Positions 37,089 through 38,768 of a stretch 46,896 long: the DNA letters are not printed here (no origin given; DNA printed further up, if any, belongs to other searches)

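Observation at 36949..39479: Coupled 4-gene operon (4-TM protein, TM/coiled-coil protein, HTH-metallophosphoesterase, small acidic protein) between tail and lysis genes: candidate uncharacterised prophage defence or exclusion module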

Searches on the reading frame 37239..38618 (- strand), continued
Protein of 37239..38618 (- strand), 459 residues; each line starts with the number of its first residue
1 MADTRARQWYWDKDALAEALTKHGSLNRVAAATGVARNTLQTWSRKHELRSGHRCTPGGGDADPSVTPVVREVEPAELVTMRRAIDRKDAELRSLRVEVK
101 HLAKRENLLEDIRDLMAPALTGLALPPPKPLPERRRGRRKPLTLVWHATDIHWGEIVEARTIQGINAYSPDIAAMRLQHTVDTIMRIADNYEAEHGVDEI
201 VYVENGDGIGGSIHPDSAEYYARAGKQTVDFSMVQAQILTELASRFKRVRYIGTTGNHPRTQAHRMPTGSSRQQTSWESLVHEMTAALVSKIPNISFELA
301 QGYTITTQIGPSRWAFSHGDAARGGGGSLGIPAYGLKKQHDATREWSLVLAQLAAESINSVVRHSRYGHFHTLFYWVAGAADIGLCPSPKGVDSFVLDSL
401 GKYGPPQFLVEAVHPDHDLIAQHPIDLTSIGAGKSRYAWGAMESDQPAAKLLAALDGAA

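Call 23: search_solved_structures(query=A1, max_evalue=10, show_alignments=2)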
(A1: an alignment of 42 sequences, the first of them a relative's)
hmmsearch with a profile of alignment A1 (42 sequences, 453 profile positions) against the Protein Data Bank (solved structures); distinct sequences matched with E-value up to 10: 10.
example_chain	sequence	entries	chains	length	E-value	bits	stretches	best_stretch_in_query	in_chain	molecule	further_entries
3n4x_A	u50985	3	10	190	0.027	16.4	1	42-113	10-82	Monopolin complex subunit CSM1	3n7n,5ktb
2jn6_A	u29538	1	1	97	0.055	15.3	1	18-86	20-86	Protein Cgl2762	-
2pms_C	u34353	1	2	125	0.061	15.2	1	35-127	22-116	PNEUMOCOCCAL SURFACE PROTEIN A (PSPA)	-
5i41_B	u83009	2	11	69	0.34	12.7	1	21-53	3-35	Chromosome-anchoring protein RacA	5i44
3tnu_A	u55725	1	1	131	0.41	12.4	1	13-117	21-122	Keratin, type I cytoskeletal 14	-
6jfv_A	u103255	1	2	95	0.55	12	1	36-117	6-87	Keratin, type I cytoskeletal 14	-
9rgx_A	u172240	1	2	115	0.7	11.7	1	51-108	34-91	sc-apCC3-ACW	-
6sav_A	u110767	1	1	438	2.1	10.1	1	282-317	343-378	Alpha-amylase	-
6sav_B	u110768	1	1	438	2.1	10.1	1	282-317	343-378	Alpha-amylase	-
2ehf_A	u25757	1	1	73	3.8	9.3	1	313-330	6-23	CUB and sushi domain-containing protein 1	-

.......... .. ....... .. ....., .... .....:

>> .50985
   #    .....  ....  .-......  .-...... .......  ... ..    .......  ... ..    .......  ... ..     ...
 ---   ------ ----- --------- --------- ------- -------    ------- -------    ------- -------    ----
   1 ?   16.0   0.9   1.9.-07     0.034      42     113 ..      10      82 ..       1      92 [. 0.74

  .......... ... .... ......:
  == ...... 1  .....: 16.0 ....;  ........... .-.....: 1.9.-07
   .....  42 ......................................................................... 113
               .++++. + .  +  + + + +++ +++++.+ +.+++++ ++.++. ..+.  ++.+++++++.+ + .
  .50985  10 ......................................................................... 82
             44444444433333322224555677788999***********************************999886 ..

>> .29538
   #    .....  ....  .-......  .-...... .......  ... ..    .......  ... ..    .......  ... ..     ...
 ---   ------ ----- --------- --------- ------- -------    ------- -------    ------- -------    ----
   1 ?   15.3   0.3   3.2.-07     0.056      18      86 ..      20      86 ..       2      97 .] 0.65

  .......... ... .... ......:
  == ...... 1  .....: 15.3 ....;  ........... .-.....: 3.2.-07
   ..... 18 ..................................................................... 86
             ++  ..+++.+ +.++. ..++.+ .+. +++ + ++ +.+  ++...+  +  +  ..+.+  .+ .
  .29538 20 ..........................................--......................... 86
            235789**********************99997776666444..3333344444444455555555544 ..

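Call 24: find_related_loci(query=A1, collection=viral_contigs, flank=10000)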
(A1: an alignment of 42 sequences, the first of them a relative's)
Query A1 (459 aa) in viral_contigs; peptide patterns used: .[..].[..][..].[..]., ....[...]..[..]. (x = any residue, [..] = any of these).
58 stretches matched a pattern; 9 encode a relative of the query (tblastn E <= 1e-3); 8 distinct loci.
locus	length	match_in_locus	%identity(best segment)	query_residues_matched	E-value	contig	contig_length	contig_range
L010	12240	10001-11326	54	4-441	3e-162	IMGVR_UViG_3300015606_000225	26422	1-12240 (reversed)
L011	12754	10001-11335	53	12-439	5e-149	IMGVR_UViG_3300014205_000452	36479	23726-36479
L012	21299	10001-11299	53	6-439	6e-145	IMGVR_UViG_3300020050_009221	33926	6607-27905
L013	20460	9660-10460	26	148-427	5e-19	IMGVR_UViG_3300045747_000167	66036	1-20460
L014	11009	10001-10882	28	18-330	1e-18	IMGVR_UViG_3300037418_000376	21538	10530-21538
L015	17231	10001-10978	26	79-422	2e-17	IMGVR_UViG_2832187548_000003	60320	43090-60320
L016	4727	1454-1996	26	149-330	2e-14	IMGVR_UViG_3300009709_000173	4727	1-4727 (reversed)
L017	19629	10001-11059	25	59-422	7e-20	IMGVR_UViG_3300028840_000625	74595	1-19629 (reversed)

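Call 26: find_related_loci(query=A1, collection=genome_contigs, flank=10000)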
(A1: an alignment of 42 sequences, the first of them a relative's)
Query A1 (459 aa) in genome_contigs; peptide patterns used: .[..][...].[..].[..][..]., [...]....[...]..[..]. (x = any residue, [..] = any of these).
334 stretches matched a pattern, but none encodes a relative of the query by tblastn (E <= 1e-3).

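Call 39: predict_structure(alignment_id=A1)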
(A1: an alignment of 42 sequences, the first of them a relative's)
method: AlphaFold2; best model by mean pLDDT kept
length: 459 residues; sequences in the alignment: 42
mean_pLDDT: 82.7   pTM: 0.72
mean pLDDT of the five models: 82.7, 80.3, 79.7, 78.6, 77.6
residues with pLDDT >= 90: 200; 70-90: 172; 50-70: 63; < 50: 24
segments of 3 or more residues with pLDDT < 50: 1-4, 61-70, 324-326
pLDDT, mean of each block of 10 residues (from residue 1): 64 95 93 95 93 60 46 72 85 78 58 68 80 78 95 92 92 97 97 92 91 63 88 96 97 78 63 83 94 95 90 89 51 74 83 81 89 85 85 84 86 94 95 91 82 69
secondary structure, 60 per line:
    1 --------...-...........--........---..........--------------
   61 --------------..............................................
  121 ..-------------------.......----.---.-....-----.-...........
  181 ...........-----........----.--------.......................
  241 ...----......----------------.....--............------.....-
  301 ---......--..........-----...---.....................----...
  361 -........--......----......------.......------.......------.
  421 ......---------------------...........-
elements in order: H13-23 H26-33 H37-46 H75-122 E142-148 H159-162 H170-191 E197-204 H218-243 E248-253 H270-274 H277-288 E295-299 E304-309 E312-318 H333-353 E362-369 E372-377 E382-387 H394-400 E407-413 E420-426 H448-458

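Call 41: fold_search(model_id=the predicted structure, library=pdb)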
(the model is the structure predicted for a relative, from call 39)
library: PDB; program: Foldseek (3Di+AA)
matches with E <= 10: 666; with E <= 0.001: 0
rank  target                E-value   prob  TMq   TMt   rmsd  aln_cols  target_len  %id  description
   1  5fi9_B                1.5e-03  0.98  0.31  0.28  11.2       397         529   13  Closed form of murine Acid Sphingomyelinase in complex with bisphosphonate inhibitor AbPA (released 2016-07-06)
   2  5jg8_B                1.5e-03  0.93  0.29  0.26  16.4       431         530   11  Crystal structure of human acid sphingomyelinase (released 2016-07-06)
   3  5xcj_A                1.8e-03  0.99  0.22  0.47  10.0       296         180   12  Crystal structure of Vps29 single mutant (D62A) from Entamoeba histolytica (released 2017-10-18)
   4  6knb_A                1.9e-03  1.00  0.35  0.36  11.3       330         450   12  PolD-PCNA-DNA (form A) (released 2020-08-05)
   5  9q9k_E                2.1e-03  0.89  0.25  0.25  10.0       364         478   13  Cryo-EM structure of human Mre11-Rad50 (MR) complex bound to DNA and telomeric factor TRF2 fragment (438-542) (released 2025-10-01)
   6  5fic_A                2.9e-03  0.93  0.31  0.28  15.8       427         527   12  Open form of murine Acid Sphingomyelinase in presence of lipid (released 2016-07-06)
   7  4lu9_A                3.0e-03  0.95  0.29  0.35   9.7       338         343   11  Crystal structure of E.coli SbcD at 2.5 angstrom resolution (released 2014-08-27)
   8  7zr1_A                4.6e-03  0.82  0.26  0.23  11.4       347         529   12  Chaetomium thermophilum Mre11-Rad50-Nbs1 complex bound to ATPyS (composite structure) (released 2023-01-11)
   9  5xce_A                4.8e-03  0.97  0.22  0.48   9.8       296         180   12  Crystal structure of Wild type Vps29 from Entamoeba histolytica (released 2017-10-04)
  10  5xck_A                6.1e-03  0.96  0.22  0.47   9.9       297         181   12  Crystal structure of Vps29 double mutant (D62A/H86A) from Entamoeba histolytica (released 2017-10-18)
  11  5hqn_A                9.7e-03  0.84  0.31  0.32  15.6       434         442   10  Catalytic domain of murine Acid Sphingomyelinase (ASMase, ASM, SMPD1) (released 2016-07-06)
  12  5xck_B                1.8e-02  0.75  0.19  0.40   9.1       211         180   12  Crystal structure of Vps29 double mutant (D62A/H86A) from Entamoeba histolytica (released 2017-10-18)
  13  4fbq_B                4.1e-02  0.38  0.24  0.27  12.2       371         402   11  Crystal structure of a covalently fused Nbs1-Mre11 complex with two manganese ions per active site (released 2012-06-20)
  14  4ja9                  4.3e-02  0.44  0.22  0.22  11.9       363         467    8  Rat PP5 apo (released 2014-02-19)
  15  3h5r_D                5.2e-02  0.20  0.15  0.18  14.5       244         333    9  Crystal structure of E. coli MccB + Succinimide (released 2009-06-16)
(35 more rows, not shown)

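Call 44: fold_search(model_id=the predicted structure, library=viral)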
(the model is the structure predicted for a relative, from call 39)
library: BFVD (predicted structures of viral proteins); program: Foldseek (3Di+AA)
matches with E <= 10: 589; with E <= 0.001: 41
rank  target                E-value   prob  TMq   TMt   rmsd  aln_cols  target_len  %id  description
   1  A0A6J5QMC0            4.1e-18  1.00  0.54  0.58  18.6       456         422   17  Uncharacterized protein [uncultured Caudovirales phage]
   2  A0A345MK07            7.9e-16  1.00  0.50  0.52  13.9       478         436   13  Putative metallophosphatase [Bacillus phage BSP38]
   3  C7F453                1.3e-15  1.00  0.50  0.60  24.1       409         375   18  (no name in the UniProt tables at hand)
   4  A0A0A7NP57            1.1e-14  1.00  0.48  0.45  14.0       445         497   15  Calcineurin-like phosphoesterase domain-containing protein [Lactobacillus phage LfeInf]
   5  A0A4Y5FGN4            1.6e-14  1.00  0.51  0.55  13.2       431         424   16  DNA polymerase [Lactobacillus phage 3-521]
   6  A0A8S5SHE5            3.2e-14  1.00  0.52  0.58  18.6       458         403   17  DNA polymerase II small subunit [Siphoviridae sp. ctBCr48]
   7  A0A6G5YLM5            3.2e-14  1.00  0.49  0.53  14.2       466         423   15  (no name in the UniProt tables at hand)
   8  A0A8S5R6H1            2.9e-13  1.00  0.53  0.52  18.3       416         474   15  DNA polymerase II small subunit [Ackermannviridae sp. ctaCq7]
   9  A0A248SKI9            3.5e-12  1.00  0.48  0.46  12.3       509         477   10  (no name in the UniProt tables at hand)
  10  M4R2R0                4.4e-12  1.00  0.51  0.56  13.1       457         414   14  (no name in the UniProt tables at hand)
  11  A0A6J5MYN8            6.5e-12  1.00  0.47  0.49   5.7       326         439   20  Uncharacterized protein [uncultured Caudovirales phage]
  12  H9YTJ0                4.7e-11  1.00  0.47  0.60   6.3       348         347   16  (no name in the UniProt tables at hand)
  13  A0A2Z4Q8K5            5.9e-11  1.00  0.46  0.53   5.5       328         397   14  (no name in the UniProt tables at hand)
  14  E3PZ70                8.8e-11  1.00  0.49  0.56   8.0       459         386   14  Uncharacterized protein [Roseovarius sp. 217 phage 1]
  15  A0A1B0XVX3            3.1e-10  1.00  0.44  0.61   6.8       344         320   12  Calcineurin-like phosphoesterase domain-containing protein [Campylobacter phage PC5]
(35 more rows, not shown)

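Call 54: get_annotated_region(hit=H8, flank=5000)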
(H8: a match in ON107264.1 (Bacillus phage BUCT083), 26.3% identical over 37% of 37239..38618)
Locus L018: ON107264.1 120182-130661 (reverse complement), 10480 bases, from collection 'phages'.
description: Bacillus phage BUCT083, complete genome.
organism: Bacillus phage BUCT083 (NCBI taxid 2930333)
taxonomy: Viruses; Duplodnaviria; Heunggongvirae; Uroviricota; Caudoviricetes; Spbetavirus
host: Bacillus subtilis subsp. subtilis str. 168; source: soil; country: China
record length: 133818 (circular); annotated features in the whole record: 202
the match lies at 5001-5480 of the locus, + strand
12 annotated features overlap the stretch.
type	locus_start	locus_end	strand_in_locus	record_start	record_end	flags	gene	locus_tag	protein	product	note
CDS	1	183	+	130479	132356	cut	-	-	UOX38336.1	hypothetical protein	-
CDS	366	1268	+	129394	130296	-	-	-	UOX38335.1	GIY-YIG nuclease family protein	-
CDS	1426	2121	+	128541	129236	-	-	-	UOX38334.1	hypothetical protein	SPBc2 prophage-derived uncharacterized protein YonO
CDS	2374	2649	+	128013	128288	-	-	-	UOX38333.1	HU family DNA-binding protein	-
CDS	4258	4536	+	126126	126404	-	-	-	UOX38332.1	YonK family protein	-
CDS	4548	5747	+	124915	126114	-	-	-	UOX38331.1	metallophosphoesterase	-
CDS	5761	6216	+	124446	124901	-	-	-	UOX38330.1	hypothetical protein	-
CDS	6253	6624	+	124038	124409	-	-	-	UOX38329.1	hypothetical protein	-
CDS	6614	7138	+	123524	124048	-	-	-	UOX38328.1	hypothetical protein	-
CDS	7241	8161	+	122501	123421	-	-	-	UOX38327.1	hypothetical protein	-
CDS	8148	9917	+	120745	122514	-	-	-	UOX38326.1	terminase family protein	-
CDS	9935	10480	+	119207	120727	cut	-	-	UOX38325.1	hypothetical protein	-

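Call 55: get_annotated_region(hit=H1, flank=6000)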
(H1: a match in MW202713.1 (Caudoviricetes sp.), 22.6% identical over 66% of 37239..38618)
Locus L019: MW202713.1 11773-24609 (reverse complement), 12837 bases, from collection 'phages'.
description: Podoviridae sp. isolate ct7QV12, complete genome.
organism: Caudoviricetes sp. (NCBI taxid 2832643)
taxonomy: Viruses; Duplodnaviria; Heunggongvirae; Uroviricota; Caudoviricetes
host: -; source: Manatee Spring; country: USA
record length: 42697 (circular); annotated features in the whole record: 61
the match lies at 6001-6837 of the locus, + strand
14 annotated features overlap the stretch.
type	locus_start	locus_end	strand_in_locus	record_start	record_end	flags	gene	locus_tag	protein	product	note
CDS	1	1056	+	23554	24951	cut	-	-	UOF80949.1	hypothetical protein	-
CDS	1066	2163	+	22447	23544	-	-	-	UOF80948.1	hypothetical protein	-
CDS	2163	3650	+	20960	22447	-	-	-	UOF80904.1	DNA injection protein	-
CDS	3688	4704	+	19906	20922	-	-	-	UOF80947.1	hypothetical protein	-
CDS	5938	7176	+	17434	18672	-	-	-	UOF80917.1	archeal DNA polymerase iI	-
CDS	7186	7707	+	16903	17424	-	-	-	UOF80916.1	chitinase A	-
CDS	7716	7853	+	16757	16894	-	-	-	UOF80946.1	heme exporter protein d (ccmD)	-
CDS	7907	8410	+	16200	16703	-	-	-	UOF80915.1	endonuclease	-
CDS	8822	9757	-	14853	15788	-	-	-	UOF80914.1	integrase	-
CDS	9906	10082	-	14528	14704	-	-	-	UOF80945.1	hypothetical protein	-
CDS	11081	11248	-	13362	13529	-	-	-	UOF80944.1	hypothetical protein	-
CDS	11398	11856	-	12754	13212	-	-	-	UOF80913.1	single strand binding protein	-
CDS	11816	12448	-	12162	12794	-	-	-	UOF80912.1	exonuclease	-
CDS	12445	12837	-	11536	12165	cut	-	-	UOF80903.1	single-strand annealing protein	-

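Call 65: search_protein_families(library=phrogs, proteins=[L018:4548-5747:+, L018:4258-4536:+, L018:5761-6216:+, L019:5938-7176:+], max_evalue=0.01)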
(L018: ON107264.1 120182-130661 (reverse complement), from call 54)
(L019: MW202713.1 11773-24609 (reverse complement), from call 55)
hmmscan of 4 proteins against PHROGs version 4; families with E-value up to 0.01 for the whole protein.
L018:4548-5747:+ (399 aa): 3 families
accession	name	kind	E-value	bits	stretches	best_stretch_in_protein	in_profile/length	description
phrog_284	-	DNA, RNA and nucleotide metabolism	5.4e-79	266.9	1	33-395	20-394/398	exonuclease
phrog_704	-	DNA, RNA and nucleotide metabolism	3.3e-12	47.2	1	34-392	21-385/390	DNA repair exonuclease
phrog_20762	-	unknown function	0.0084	17.4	0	333-387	52-106/117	-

L018:4258-4536:+ (92 aa): 2 families
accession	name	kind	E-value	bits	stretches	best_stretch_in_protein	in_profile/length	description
phrog_8651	-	unknown function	0.00093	20.4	1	25-86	2-60/62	-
phrog_16418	-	unknown function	0.0074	17.4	0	50-86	3-39/70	-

L018:5761-6216:+ (151 aa): 1 family
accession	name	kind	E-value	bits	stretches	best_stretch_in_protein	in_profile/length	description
phrog_2729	-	head and packaging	0.00034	21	0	86-143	178-235/252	virion structural protein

L019:5938-7176:+ (412 aa): 2 families
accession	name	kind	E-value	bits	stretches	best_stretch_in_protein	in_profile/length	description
phrog_284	-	DNA, RNA and nucleotide metabolism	8.3e-49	167.5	1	51-389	58-387/398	exonuclease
phrog_704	-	DNA, RNA and nucleotide metabolism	1.3e-07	32.1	1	53-395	65-385/390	DNA repair exonuclease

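Call 67: search_protein_families(library=pfam, proteins=[L018:4548-5747:+, L019:5938-7176:+, L001:6563-6940:+, L001:6937-8355:+, L001:4153-4710:+, L008:533-1039:+, L008:1036-1314:+], max_evalue=0.01)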
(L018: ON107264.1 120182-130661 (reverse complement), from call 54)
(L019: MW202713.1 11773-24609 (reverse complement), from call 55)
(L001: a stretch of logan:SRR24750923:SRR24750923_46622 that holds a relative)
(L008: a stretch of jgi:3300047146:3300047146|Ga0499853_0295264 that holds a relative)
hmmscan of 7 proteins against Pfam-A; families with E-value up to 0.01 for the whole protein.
L018:4548-5747:+ (399 aa): 1 family
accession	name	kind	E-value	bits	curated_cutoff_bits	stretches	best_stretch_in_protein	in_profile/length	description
PF12850.12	Metallophos_2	-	3.1e-05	24.5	27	1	235-363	42-139/154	Calcineurin-like phosphoesterase superfamily domain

L019:5938-7176:+ (412 aa): 1 family
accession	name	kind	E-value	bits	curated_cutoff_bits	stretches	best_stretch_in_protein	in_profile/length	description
PF18024.7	HTH_50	-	0.0088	16.1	27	0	23-51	18-46/50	Helix-turn-helix domain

L001:6563-6940:+ (125 aa): 0 families

L001:6937-8355:+ (472 aa): 1 family
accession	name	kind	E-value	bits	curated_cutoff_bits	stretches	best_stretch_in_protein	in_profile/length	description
PF13245.12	AAA_19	-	0.0069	17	25.1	0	34-183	2-130/134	AAA domain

L001:4153-4710:+ (185 aa): 2 families
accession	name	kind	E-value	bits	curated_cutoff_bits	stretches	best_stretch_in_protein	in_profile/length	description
PF13384.12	HTH_23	-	0.0025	18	24.6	1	29-65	5-39/50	Homeodomain-like domain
PF13551.12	HTH_29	-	0.0039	17.7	28.1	1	37-66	5-35/64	Winged helix-turn helix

L008:533-1039:+ (168 aa): 1 family
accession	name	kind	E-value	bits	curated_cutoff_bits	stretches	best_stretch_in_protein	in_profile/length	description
PF00877.26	NLPC_P60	-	0.0035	17.7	23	1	62-127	13-71/105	NlpC/P60 family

L008:1036-1314:+ (92 aa): 0 families
